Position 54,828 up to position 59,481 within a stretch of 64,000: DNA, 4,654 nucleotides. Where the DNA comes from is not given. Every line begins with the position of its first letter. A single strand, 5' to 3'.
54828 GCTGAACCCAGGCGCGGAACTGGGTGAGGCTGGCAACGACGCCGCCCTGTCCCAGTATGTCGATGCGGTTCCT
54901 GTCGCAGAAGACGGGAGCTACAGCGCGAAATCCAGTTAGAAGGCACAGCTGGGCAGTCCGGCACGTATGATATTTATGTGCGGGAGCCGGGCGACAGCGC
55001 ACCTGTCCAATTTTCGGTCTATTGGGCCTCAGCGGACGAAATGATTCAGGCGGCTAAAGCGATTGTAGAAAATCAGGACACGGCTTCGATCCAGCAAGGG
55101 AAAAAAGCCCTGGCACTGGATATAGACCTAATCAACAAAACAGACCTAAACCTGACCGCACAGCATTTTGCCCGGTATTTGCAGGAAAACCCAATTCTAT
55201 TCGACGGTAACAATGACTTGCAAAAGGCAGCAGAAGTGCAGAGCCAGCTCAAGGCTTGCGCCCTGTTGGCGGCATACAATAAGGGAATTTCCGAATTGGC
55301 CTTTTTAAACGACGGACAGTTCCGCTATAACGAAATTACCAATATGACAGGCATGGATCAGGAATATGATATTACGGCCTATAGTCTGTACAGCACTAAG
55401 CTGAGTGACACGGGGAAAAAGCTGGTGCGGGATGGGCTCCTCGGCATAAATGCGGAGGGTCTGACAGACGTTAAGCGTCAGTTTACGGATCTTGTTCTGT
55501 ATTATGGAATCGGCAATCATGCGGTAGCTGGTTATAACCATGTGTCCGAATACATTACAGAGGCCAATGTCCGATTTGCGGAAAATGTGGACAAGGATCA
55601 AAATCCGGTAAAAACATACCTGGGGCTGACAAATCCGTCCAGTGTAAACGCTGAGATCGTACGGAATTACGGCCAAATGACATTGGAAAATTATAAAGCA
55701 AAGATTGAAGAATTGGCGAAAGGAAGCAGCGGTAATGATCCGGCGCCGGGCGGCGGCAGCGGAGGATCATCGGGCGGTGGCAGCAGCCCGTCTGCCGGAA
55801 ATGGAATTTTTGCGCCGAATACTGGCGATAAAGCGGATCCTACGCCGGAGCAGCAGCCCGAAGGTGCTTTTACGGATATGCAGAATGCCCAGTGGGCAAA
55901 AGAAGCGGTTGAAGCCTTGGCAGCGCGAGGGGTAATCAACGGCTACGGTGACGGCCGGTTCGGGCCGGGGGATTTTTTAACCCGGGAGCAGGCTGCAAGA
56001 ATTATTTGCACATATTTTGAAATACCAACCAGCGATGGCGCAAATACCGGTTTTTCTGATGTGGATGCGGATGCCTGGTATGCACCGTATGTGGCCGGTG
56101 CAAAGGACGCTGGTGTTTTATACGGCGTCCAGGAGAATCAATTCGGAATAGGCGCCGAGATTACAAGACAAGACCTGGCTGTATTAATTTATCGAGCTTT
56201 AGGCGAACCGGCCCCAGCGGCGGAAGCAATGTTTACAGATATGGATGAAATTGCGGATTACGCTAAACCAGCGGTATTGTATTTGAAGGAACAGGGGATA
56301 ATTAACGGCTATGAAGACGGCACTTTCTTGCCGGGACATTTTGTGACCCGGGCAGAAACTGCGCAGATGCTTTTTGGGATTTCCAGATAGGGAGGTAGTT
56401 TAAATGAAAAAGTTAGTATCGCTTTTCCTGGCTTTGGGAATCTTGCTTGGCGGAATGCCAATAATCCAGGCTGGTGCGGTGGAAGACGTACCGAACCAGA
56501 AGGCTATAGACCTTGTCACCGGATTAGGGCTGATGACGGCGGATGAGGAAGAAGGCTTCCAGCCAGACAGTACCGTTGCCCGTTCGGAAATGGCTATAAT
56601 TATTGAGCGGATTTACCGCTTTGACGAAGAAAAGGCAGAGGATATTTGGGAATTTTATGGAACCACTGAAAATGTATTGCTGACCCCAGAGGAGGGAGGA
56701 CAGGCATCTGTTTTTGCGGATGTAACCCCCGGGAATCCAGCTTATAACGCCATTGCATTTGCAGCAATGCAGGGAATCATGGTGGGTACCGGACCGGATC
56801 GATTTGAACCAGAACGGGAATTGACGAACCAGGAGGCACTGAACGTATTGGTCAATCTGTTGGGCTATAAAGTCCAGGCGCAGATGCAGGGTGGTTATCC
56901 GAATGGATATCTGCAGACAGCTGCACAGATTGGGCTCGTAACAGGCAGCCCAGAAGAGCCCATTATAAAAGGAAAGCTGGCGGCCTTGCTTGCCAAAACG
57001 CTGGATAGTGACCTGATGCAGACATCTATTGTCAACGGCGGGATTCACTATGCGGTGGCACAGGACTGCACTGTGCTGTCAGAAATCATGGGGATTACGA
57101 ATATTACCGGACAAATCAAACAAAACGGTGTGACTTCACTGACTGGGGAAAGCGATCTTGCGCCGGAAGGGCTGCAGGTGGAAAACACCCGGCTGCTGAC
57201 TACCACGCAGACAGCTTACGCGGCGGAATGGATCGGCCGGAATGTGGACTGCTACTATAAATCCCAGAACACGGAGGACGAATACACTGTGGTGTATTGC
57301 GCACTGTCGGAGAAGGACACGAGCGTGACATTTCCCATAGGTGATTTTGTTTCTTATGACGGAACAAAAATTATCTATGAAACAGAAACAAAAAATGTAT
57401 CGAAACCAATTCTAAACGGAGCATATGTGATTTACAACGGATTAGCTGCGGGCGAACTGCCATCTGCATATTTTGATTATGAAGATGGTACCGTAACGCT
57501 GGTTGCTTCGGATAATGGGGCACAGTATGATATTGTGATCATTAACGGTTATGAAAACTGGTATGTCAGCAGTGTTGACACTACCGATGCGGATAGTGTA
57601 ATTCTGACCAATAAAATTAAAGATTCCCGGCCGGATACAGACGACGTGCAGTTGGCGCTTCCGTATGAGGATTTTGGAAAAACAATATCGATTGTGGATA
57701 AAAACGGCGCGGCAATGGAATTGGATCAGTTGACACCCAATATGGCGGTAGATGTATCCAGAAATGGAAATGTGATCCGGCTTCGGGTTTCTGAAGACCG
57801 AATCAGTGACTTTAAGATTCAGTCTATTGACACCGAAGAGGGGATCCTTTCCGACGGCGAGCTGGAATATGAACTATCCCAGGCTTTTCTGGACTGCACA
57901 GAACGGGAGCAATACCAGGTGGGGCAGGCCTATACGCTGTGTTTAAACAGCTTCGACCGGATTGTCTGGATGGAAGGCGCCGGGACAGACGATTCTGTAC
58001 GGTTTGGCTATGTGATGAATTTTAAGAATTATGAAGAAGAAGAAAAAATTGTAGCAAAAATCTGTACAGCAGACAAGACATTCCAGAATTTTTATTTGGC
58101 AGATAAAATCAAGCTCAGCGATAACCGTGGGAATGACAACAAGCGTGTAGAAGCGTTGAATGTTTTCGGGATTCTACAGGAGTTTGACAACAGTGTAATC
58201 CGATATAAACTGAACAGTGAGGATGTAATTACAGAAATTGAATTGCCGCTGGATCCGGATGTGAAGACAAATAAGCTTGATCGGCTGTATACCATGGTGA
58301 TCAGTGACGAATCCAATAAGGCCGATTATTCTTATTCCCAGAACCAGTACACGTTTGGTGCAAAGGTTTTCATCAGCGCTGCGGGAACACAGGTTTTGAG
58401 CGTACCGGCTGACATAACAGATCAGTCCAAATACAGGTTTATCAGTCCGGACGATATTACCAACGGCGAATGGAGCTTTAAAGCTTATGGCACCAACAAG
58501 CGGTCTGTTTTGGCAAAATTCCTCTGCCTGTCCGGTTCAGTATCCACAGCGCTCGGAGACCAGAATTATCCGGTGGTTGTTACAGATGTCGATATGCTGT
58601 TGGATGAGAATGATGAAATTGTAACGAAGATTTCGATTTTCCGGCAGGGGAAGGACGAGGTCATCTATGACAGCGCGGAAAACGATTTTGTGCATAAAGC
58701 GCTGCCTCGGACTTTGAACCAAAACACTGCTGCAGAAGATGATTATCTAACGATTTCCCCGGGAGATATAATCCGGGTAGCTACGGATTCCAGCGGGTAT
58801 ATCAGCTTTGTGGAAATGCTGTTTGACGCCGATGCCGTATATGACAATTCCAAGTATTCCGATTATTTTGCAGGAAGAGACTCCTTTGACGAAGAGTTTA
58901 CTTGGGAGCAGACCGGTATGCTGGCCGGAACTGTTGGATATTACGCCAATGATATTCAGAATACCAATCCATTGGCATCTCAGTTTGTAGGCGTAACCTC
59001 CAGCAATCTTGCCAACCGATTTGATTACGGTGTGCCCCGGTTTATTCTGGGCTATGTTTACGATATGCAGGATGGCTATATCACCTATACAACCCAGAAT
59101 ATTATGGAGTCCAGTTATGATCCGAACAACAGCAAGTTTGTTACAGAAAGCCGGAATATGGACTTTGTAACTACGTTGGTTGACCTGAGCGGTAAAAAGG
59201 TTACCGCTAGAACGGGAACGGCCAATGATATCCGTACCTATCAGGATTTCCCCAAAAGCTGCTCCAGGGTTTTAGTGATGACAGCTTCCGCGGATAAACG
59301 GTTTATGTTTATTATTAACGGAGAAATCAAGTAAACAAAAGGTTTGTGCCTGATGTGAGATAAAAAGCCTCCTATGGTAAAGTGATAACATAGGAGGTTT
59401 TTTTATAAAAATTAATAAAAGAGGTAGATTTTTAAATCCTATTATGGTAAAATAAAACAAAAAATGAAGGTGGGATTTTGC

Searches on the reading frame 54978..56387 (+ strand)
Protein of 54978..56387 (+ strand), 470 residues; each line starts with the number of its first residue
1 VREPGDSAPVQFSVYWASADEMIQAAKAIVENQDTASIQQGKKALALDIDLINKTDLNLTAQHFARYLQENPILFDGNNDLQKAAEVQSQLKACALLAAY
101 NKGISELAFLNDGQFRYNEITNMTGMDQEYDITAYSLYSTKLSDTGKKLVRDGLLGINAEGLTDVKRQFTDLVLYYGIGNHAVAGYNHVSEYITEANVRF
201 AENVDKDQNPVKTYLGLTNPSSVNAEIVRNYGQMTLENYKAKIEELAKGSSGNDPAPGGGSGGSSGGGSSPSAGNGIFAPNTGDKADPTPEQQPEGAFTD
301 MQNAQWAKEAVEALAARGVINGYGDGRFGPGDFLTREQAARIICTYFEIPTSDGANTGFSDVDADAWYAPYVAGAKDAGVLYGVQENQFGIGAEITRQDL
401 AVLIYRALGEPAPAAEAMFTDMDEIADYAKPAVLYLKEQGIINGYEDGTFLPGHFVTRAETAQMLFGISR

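Call 4: search_protein_families(library=pfam, proteins=[window:54978-56387:+], max_evalue=0.01)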
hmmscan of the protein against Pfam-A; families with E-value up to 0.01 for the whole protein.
window:54978-56387:+ (470 aa): 1 family
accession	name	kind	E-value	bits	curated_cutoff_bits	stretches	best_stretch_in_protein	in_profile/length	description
PF00395.25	SLH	-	4.9e-38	129.3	20.8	3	298-340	2-44/44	S-layer homology domain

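Call 7: search_protein_families(library=ncbifam, proteins=[window:54978-56387:+], max_evalue=0.01)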
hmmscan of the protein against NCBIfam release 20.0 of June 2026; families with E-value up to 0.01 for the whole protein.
window:54978-56387:+ (470 aa): 1 family
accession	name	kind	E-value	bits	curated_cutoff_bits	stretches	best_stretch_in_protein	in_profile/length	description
NF033190.2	inl_like_NEAT_1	exception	8.3e-19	67.4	1275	1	297-466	581-749/754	NEAT domain-containing leucine-rich repeat protein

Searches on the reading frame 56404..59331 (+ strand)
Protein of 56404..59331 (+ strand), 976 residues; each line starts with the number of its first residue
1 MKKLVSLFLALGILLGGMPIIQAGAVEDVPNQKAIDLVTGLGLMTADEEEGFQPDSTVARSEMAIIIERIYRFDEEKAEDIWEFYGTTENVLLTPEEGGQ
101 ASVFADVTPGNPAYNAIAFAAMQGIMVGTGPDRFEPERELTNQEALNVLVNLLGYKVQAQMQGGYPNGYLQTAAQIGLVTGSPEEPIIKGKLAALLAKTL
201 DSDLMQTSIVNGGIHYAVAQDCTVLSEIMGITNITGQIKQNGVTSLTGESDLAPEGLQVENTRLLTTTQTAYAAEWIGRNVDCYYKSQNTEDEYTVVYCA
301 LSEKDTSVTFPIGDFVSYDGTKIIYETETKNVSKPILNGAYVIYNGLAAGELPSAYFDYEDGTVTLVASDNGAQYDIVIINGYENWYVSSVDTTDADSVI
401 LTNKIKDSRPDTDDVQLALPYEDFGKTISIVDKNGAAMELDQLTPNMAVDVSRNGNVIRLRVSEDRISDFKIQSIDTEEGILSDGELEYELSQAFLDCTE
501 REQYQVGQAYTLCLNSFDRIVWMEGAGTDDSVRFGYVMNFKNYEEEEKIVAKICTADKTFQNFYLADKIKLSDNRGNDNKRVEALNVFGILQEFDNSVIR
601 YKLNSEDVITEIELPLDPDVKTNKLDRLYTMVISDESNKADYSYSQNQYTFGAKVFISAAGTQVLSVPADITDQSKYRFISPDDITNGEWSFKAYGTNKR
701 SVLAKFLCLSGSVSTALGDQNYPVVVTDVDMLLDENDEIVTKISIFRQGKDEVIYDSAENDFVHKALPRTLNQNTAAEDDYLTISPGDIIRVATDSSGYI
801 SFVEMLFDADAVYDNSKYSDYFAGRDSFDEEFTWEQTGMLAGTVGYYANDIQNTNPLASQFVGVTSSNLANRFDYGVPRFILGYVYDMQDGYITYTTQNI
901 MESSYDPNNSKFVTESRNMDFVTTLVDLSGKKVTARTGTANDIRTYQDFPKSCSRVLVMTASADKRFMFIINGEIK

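Call 4: search_protein_families(library=pfam, proteins=[window:56404-59331:+], max_evalue=0.01)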
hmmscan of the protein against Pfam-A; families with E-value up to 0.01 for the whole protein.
window:56404-59331:+ (976 aa): 1 family
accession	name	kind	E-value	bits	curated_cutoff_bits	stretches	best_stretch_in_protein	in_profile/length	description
PF00395.25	SLH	-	1.7e-07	31.5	20.8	1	104-145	2-43/44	S-layer homology domain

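Call 7: search_protein_families(library=ncbifam, proteins=[window:56404-59331:+], max_evalue=0.01)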
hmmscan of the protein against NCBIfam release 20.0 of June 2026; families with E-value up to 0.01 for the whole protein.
window:56404-59331:+ (976 aa): 1 family
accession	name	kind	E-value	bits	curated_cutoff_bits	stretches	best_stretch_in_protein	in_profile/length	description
NF033190.2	inl_like_NEAT_1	exception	1.5e-06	26.8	1275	1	32-78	652-698/754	NEAT domain-containing leucine-rich repeat protein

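Call 37: search_solved_structures(query=window:56404-59331:+, max_evalue=1)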
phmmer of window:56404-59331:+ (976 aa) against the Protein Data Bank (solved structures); distinct sequences matched with E-value up to 1: 3.
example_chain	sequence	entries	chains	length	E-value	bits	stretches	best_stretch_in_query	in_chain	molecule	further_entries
6bt4_A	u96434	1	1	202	0.013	16.8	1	102-179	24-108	S-layer protein sap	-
3pyw_A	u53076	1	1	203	0.021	16.2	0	103-165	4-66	S-layer protein sap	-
8bz2_A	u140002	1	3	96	0.2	12.9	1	101-155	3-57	S-layer homology domain-containing protein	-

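Call 75: search_protein_families(library=pfam, proteins=[window:56404-59331:+], max_evalue=1)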
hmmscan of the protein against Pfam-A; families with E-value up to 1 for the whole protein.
window:56404-59331:+ (976 aa): 2 families
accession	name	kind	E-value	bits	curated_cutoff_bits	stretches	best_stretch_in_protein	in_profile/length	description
PF00395.25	SLH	-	1.7e-07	31.5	20.8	2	104-145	2-43/44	S-layer homology domain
PF17334.7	CsgA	-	0.15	13.3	25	1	540-586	31-76/83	Minor curli fiber component A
